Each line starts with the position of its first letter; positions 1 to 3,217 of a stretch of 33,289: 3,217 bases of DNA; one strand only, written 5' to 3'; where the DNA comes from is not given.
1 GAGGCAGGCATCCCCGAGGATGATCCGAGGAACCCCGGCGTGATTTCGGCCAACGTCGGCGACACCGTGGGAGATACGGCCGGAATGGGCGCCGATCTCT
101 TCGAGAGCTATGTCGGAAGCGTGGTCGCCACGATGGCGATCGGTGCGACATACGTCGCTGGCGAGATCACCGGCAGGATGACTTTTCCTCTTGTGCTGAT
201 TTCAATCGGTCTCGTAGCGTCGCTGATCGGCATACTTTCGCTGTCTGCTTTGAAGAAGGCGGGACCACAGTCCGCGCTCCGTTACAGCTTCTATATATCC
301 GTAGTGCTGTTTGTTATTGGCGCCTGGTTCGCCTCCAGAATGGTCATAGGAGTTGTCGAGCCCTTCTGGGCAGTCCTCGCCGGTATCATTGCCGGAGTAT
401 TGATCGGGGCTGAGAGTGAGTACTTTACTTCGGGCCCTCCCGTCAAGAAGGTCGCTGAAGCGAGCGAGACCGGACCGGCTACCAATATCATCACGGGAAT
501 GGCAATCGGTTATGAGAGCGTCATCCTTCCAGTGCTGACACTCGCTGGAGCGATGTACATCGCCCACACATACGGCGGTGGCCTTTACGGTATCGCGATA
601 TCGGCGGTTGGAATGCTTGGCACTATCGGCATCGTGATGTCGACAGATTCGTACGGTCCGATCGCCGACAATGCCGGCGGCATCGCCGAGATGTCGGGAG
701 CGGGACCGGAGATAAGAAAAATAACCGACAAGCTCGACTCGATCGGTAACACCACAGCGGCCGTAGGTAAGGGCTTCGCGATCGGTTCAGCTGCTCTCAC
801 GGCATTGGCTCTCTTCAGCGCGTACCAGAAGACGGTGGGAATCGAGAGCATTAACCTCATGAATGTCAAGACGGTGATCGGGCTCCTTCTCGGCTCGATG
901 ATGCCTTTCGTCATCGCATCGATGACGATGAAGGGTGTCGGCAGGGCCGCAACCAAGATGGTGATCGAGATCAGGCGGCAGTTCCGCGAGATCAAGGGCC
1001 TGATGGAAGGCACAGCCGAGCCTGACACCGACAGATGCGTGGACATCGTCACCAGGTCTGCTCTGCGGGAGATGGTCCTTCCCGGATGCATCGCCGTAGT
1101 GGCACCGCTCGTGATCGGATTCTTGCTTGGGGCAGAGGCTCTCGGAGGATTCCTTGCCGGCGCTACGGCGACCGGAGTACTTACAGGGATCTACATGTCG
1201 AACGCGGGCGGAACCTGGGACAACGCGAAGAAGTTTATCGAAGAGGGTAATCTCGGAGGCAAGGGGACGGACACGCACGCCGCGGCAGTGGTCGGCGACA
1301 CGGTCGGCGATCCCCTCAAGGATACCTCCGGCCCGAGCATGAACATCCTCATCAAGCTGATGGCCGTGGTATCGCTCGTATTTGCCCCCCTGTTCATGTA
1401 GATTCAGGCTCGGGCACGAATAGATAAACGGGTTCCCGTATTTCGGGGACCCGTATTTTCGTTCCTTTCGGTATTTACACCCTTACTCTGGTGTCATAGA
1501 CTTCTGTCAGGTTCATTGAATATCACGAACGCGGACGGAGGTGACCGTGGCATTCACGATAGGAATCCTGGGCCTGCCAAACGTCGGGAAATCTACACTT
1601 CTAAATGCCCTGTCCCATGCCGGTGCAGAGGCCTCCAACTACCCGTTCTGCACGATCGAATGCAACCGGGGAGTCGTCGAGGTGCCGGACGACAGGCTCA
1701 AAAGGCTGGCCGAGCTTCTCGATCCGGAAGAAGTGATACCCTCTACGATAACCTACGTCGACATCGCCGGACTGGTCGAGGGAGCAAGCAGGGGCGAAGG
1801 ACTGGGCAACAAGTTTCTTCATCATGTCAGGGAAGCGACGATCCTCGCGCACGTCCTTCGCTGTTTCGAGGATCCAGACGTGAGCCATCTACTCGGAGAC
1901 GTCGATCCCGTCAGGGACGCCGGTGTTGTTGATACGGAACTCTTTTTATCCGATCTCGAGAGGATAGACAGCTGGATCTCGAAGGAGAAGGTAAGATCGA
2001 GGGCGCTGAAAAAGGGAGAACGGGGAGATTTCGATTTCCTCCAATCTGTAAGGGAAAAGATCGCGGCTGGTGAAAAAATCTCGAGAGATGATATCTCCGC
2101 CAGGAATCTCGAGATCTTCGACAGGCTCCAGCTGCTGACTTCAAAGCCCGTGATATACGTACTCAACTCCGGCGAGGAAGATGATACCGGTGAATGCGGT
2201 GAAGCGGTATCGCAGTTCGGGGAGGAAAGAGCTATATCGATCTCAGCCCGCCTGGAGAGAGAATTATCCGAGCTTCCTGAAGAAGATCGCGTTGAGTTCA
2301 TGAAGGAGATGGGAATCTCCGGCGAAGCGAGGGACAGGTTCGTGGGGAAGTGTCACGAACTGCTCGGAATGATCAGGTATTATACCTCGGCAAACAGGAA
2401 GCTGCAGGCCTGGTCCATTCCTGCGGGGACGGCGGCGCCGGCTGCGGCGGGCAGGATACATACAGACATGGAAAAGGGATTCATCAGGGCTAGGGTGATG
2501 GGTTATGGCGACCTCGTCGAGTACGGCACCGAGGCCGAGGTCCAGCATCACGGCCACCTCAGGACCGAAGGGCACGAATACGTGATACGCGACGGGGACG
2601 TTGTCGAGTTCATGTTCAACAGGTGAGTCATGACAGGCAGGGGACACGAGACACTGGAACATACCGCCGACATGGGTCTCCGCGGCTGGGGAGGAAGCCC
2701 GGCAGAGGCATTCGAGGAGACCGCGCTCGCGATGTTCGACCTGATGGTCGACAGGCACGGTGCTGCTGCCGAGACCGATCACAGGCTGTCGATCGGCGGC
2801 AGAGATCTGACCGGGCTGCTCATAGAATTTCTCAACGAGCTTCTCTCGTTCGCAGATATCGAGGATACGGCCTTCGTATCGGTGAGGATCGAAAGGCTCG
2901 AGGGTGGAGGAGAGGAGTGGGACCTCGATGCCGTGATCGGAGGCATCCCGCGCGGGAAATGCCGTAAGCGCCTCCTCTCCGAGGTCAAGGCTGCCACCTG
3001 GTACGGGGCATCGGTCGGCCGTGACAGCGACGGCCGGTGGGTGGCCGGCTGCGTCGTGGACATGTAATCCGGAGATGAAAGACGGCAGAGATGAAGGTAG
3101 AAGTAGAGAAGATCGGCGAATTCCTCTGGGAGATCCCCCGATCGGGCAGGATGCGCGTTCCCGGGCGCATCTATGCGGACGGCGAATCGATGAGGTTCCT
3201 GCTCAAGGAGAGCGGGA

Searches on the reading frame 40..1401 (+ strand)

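Call 12: search_protein_families(library=pfam, max_evalue=0.00001, proteins=[window:40-1401:+])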
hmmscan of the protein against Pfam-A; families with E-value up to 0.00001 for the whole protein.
window:40-1401:+ (453 aa): 1 family
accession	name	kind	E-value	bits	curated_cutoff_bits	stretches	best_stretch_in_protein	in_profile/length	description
PF03030.21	H_PPase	-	1.9e-177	592.3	29.7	1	2-448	198-645/645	Inorganic H+ pyrophosphatase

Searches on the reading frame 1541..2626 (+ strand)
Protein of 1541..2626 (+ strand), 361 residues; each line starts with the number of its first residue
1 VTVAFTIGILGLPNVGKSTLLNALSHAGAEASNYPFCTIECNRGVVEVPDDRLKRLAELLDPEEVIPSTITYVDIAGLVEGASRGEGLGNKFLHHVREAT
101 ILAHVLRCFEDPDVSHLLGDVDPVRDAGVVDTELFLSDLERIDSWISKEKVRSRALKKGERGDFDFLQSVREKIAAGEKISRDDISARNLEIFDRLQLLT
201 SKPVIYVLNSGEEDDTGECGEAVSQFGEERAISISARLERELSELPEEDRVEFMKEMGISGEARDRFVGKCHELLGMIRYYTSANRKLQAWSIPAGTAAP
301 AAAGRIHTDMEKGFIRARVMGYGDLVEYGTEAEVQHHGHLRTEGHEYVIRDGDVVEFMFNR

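Call 12: search_protein_families(library=pfam, max_evalue=0.00001, proteins=[window:1541-2626:+])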
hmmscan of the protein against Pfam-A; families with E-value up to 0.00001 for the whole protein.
window:1541-2626:+ (361 aa): 3 families
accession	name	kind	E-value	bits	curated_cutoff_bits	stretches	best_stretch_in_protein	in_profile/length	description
PF06071.19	YchF-GTPase_C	-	8.4e-30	103.2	27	1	278-360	2-84/84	Protein of unknown function (DUF933)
PF01926.29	MMR_HSR1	-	5.1e-20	72.1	21.9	1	6-109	1-85/113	50S ribosome-binding GTPase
PF02421.24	FeoB_N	-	1.1e-07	32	27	1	6-51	2-47/156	Ferrous iron transport protein B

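Call 95: find_homologous_proteins(query=window:1541-2626:+, max_evalue=1e-60)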
Query window:1541-2626:+ (361 aa): 7970 proteins with E <= 1e-60 among 8000 candidates; the best 120 are listed.
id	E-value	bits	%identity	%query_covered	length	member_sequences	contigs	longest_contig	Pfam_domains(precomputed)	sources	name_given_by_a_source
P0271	4.4e-236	801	100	99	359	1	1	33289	PF01926.30,PF02421.25,PF06071.20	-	-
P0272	1.0e-214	730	90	100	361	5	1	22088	PF01926.30,PF02421.25,PF06071.20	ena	-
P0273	5.4e-214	728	90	99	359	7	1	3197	PF01926.30,PF02421.25,PF06071.20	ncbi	-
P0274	1.7e-202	690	84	100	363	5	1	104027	PF01926.30,PF02421.25,PF06071.20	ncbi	-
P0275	4.0e-202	689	84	99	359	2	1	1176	PF01926.30,PF02421.25,PF06071.20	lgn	-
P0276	9.9e-202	688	84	100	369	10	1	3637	PF01926.30,PF02421.25,PF06071.20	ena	-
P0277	9.0e-201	684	84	99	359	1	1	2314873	PF01926.30,PF02421.25,PF06071.20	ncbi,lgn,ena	-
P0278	1.2e-200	684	84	99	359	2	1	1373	PF01926.30,PF02421.25,PF06071.20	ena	-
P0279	6.1e-199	678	83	99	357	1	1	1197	PF01926.30,PF02421.25,PF06071.20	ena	-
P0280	2.1e-197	673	82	99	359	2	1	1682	PF01926.30,PF02421.25,PF06071.20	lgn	-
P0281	4.3e-196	669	82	99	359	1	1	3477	PF01926.30,PF02421.25,PF06071.20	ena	-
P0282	5.6e-196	669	82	100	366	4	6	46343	PF01926.30,PF02421.25,PF06071.20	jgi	jgi:GTP-binding protein YchF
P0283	1.5e-195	667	83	99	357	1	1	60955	PF01926.30,PF02421.25,PF06071.20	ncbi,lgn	-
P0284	2.5e-195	667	82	99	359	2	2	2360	PF01926.30,PF02421.25,PF06071.20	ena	-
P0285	5.0e-195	666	82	99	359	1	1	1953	PF01926.30,PF02421.25,PF06071.20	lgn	-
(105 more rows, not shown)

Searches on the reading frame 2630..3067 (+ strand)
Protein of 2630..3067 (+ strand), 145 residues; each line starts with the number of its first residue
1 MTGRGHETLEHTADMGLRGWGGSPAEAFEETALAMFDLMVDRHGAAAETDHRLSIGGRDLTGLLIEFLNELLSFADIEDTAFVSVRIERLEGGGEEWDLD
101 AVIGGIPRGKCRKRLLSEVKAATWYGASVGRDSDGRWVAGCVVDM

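Call 12: search_protein_families(library=pfam, max_evalue=0.00001, proteins=[window:2630-3067:+])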
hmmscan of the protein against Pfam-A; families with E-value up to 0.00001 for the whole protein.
window:2630-3067:+ (145 aa): 1 family
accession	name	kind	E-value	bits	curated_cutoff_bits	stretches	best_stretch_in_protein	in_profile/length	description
PF01951.21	Archease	-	1.6e-29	103.4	25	1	7-144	2-135/136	Archease protein family (MTH1598/TM1083)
